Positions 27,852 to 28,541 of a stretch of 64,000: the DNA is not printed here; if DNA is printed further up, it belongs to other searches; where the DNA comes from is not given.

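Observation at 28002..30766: Coupled HesB/IscA-like protein (Cys/Gly-rich tail), ATP-grasp ligase and PflA/AmmeMemoRadiSam-type radical SAM enzyme: candidate uncharacterised modification or Fe-S/sulfur cassette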

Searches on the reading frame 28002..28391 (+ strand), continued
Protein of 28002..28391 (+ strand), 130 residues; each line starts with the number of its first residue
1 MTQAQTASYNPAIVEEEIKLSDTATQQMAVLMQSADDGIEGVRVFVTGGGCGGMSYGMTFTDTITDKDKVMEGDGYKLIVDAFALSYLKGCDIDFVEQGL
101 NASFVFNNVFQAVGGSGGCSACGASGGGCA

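Call 73: find_encoding_contigs(protein=P0216, flank=6000, max_places=2)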
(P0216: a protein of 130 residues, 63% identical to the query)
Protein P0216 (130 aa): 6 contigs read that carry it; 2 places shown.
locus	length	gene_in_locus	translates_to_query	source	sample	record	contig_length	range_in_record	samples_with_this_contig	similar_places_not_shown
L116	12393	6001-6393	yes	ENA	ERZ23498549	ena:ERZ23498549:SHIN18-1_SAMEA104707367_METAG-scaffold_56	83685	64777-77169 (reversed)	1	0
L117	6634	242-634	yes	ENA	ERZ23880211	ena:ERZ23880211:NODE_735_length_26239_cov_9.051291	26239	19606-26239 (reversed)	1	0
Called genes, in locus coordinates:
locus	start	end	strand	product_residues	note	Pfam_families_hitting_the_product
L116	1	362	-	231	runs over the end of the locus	-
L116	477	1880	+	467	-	PF25371:DUF7884 (weak), PF02353:CMAS, PF13489:Methyltransf_23, PF13847:Methyltransf_31 (weak), PF08241:Methyltransf_11, PF08242:Methyltransf_12, PF13649:Methyltransf_25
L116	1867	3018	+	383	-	PF01266:DAO (weak), PF01494:FAD_binding_3 (weak), PF13450:NAD_binding_8 (weak), PF01494:FAD_binding_3 (weak)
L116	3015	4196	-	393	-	-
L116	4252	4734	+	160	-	-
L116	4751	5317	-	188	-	PF14803:Zn_ribbon_Nudix, PF00293:NUDIX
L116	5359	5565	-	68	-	-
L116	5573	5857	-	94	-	PF04362:Iron_traffic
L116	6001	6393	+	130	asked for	PF01521:Fe-S_biosyn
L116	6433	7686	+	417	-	PF18130:ATPgrasp_N, PF01071:GARS_A, PF13535:ATP-grasp_4, PF18603:LAL_C2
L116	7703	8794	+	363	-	-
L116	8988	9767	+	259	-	PF25084:LbH_EIF2B (faint), PF25087:GMPPB_C (faint), PF00132:Hexapep (weak), PF13720:Acetyltransf_11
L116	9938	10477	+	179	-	PF07977:FabA, PF22818:ApeI-like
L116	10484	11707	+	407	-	PF00109:ketoacyl-synt, PF02801:Ketoacyl-synt_C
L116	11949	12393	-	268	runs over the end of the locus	PF27166:FimB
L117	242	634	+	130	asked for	PF01521:Fe-S_biosyn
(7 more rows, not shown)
